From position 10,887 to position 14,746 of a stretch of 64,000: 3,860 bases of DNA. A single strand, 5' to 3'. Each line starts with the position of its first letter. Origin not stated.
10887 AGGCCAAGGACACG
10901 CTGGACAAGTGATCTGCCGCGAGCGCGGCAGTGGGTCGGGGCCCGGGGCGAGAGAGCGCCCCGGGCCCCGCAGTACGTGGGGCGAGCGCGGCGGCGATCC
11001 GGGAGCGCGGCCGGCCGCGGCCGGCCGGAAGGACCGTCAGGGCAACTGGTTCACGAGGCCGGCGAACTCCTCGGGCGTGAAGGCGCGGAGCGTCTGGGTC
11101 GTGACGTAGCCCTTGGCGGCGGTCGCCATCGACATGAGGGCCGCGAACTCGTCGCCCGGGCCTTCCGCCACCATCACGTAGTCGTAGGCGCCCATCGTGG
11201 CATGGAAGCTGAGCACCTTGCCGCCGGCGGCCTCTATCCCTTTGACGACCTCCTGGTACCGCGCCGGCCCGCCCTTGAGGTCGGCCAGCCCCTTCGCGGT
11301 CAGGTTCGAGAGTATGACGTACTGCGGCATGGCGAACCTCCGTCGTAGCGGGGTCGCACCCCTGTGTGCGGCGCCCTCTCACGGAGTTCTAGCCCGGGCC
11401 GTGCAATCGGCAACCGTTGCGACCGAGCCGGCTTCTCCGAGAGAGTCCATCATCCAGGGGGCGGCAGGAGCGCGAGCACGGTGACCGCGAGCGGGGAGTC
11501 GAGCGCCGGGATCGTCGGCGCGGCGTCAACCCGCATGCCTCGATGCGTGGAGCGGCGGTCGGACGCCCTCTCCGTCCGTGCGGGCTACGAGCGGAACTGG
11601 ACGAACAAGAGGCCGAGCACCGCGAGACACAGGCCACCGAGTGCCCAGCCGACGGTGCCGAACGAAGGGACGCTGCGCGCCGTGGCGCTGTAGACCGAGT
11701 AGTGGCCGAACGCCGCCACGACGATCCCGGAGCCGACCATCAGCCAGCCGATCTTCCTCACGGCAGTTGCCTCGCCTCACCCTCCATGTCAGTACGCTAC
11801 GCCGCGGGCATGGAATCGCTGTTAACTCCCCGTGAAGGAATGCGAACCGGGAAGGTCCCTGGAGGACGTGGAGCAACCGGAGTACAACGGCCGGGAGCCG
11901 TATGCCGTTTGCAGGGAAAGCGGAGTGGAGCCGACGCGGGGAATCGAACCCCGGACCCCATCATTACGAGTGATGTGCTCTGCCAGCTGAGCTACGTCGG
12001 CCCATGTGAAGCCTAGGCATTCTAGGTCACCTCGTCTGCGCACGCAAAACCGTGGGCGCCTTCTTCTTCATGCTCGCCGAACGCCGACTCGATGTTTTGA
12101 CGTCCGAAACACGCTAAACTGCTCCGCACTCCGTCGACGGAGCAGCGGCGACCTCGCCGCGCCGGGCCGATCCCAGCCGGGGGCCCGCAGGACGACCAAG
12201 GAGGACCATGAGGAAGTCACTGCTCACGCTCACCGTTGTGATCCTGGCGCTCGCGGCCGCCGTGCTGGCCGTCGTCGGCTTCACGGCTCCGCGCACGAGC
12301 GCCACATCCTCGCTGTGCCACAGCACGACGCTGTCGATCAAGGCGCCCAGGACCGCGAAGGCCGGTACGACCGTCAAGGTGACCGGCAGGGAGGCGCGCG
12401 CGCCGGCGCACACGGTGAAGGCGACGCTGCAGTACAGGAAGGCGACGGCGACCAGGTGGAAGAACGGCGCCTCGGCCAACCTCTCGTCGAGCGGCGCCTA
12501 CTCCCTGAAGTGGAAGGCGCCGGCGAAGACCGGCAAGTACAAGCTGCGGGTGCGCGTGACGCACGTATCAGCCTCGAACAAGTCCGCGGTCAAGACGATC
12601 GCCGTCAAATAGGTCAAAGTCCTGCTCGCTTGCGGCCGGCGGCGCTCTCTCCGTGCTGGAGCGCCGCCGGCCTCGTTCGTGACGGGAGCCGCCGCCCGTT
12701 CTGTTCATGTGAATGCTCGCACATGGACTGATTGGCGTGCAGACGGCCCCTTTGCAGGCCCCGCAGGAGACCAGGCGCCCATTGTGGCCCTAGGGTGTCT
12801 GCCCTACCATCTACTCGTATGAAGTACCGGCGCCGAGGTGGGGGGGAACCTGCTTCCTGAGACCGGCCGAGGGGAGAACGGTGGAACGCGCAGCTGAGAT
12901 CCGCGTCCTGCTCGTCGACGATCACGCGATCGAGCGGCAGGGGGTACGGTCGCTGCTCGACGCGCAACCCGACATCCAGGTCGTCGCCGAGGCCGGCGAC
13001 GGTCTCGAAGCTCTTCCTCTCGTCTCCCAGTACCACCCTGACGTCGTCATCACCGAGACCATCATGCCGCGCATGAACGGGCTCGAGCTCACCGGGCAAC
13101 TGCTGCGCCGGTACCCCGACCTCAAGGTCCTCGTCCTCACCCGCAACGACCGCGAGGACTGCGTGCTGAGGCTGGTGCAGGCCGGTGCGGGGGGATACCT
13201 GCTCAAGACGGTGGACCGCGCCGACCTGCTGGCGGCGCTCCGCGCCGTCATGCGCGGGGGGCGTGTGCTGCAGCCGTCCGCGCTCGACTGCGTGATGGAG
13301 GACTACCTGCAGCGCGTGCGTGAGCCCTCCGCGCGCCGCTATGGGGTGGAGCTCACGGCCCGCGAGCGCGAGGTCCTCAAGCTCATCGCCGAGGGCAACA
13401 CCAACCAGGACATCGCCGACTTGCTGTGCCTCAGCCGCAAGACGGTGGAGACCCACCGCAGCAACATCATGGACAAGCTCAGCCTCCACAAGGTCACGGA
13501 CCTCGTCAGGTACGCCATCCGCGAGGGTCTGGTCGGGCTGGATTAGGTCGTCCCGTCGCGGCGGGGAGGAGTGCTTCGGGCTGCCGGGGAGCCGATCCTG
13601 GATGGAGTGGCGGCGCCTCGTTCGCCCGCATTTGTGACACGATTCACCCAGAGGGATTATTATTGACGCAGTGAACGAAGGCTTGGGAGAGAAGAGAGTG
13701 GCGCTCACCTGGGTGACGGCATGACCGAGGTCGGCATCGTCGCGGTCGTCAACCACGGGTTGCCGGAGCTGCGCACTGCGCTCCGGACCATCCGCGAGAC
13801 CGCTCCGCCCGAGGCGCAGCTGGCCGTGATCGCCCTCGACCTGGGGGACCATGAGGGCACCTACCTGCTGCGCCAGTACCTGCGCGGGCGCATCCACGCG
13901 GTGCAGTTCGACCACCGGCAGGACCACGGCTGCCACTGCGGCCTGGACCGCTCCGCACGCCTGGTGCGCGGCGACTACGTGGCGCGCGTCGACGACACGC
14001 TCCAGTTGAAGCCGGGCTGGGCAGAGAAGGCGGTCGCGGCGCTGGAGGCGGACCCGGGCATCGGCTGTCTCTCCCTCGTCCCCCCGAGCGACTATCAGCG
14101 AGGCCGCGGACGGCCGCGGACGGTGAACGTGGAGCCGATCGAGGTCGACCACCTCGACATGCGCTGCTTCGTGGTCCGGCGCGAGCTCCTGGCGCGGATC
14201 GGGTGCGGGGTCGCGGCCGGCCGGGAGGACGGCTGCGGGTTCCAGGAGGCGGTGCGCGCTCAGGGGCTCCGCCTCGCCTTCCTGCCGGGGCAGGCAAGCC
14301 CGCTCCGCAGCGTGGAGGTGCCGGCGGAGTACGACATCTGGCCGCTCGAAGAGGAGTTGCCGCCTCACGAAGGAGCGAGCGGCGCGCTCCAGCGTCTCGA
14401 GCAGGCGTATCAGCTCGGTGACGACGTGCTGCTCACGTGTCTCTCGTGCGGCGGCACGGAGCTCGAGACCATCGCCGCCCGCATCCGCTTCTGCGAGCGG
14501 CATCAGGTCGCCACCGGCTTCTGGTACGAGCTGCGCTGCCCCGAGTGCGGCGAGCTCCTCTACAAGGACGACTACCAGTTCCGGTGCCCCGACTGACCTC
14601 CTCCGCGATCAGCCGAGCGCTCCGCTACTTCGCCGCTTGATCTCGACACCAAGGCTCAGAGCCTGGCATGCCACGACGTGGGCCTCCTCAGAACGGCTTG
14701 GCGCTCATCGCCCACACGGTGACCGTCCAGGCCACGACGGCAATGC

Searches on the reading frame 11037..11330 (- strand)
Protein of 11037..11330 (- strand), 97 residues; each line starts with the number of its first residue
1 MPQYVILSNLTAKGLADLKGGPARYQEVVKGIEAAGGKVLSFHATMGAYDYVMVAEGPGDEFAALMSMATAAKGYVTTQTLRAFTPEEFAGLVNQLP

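Call 67: search_protein_families(library=pfam, proteins=[window:11037-11330:-], max_evalue=0.001)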
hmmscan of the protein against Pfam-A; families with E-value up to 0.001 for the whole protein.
window:11037-11330:- (97 aa): 1 family
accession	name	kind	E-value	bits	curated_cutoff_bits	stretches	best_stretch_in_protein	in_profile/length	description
PF08734.17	GYD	-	5e-25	87.8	31.4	1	4-92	1-90/91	GYD domain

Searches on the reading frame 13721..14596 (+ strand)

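Call 86: search_protein_families(library=pfam, proteins=[window:13721-14596:+], max_evalue=0.00001)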
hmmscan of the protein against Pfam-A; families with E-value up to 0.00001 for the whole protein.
window:13721-14596:+ (291 aa): 1 family
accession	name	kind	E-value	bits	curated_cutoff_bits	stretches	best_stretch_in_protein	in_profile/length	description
PF00535.33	Glycos_transf_2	-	6.3e-06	26.7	23.3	1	6-127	3-123/168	Glycosyl transferase family 2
